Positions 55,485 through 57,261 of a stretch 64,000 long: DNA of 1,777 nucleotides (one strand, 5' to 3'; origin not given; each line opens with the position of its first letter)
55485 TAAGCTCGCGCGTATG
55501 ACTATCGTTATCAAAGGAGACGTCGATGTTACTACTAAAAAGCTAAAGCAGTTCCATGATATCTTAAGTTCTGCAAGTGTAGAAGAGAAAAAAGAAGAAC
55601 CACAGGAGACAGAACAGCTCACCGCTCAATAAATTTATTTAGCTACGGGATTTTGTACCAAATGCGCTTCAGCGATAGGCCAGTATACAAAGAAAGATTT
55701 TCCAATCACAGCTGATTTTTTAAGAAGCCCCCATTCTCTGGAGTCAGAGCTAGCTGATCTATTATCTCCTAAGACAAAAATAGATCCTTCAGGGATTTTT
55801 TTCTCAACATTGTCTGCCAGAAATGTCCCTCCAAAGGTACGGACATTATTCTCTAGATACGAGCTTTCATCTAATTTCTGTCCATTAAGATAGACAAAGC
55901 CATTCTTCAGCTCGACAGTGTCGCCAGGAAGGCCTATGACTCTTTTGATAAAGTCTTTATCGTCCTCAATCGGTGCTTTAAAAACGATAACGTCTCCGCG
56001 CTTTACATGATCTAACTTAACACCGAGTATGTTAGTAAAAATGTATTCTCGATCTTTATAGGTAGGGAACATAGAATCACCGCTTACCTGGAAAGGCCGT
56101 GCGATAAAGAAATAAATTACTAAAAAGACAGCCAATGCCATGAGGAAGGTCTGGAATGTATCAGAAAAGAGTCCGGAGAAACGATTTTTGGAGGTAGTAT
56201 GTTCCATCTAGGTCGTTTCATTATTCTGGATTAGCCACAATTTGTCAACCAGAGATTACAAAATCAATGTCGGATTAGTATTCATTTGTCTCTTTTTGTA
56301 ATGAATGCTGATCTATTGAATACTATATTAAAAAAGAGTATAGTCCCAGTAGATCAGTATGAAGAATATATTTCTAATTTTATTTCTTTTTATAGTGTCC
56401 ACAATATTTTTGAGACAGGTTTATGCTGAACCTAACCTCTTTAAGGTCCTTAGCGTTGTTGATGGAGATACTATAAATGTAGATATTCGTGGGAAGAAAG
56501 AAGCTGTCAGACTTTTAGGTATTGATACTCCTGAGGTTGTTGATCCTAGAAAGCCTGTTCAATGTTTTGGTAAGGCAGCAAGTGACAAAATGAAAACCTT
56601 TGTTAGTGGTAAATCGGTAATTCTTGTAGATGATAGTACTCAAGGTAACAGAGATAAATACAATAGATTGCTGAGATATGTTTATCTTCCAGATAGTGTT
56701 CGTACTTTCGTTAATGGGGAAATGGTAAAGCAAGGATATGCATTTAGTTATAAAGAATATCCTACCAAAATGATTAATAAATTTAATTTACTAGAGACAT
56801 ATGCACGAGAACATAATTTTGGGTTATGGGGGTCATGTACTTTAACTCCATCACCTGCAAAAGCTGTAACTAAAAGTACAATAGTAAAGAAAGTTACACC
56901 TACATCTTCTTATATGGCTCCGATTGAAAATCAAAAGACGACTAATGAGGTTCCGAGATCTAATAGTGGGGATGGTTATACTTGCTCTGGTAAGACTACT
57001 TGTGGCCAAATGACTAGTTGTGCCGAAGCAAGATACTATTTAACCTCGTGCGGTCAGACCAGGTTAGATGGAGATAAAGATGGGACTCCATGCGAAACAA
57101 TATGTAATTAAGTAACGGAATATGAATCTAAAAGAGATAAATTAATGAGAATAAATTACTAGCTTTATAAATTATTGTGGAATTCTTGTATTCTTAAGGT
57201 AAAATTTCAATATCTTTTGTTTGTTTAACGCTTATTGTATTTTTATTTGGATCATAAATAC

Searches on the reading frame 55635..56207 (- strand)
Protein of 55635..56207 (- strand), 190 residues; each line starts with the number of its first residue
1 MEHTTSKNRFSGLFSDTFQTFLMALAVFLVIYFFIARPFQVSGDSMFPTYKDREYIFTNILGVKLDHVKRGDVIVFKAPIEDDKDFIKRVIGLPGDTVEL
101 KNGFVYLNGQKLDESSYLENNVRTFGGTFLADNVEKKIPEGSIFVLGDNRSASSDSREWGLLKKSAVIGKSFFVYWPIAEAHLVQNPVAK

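Call 34: search_protein_families(library=pfam, proteins=[window:55635-56207:-], max_evalue=0.0001)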
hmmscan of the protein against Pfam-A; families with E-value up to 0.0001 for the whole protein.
window:55635-56207:- (190 aa): 1 family
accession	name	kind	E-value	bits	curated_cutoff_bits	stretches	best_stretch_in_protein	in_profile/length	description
PF10502.14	Peptidase_S26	-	1.8e-49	168.3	22.9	1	17-176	4-168/168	Signal peptidase, peptidase S26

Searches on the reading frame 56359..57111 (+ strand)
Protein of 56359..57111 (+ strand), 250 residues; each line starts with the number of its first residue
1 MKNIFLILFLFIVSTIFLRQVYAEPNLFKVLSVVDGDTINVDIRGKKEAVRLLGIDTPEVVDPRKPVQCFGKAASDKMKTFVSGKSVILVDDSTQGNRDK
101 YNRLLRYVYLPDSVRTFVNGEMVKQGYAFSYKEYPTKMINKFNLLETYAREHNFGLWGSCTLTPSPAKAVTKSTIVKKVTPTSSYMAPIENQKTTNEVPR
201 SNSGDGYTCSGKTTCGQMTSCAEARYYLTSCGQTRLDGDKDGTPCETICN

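Call 34: search_protein_families(library=pfam, proteins=[window:56359-57111:+], max_evalue=0.0001)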
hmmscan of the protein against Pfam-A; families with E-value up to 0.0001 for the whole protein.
window:56359-57111:+ (250 aa): 2 families
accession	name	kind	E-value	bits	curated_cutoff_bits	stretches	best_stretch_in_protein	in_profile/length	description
PF00565.23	SNase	-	9.5e-23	81.1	21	1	50-157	2-105/107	Staphylococcal nuclease homologue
PF05901.16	Excalibur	-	2.2e-09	38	22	1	213-246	2-36/36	Excalibur calcium-binding domain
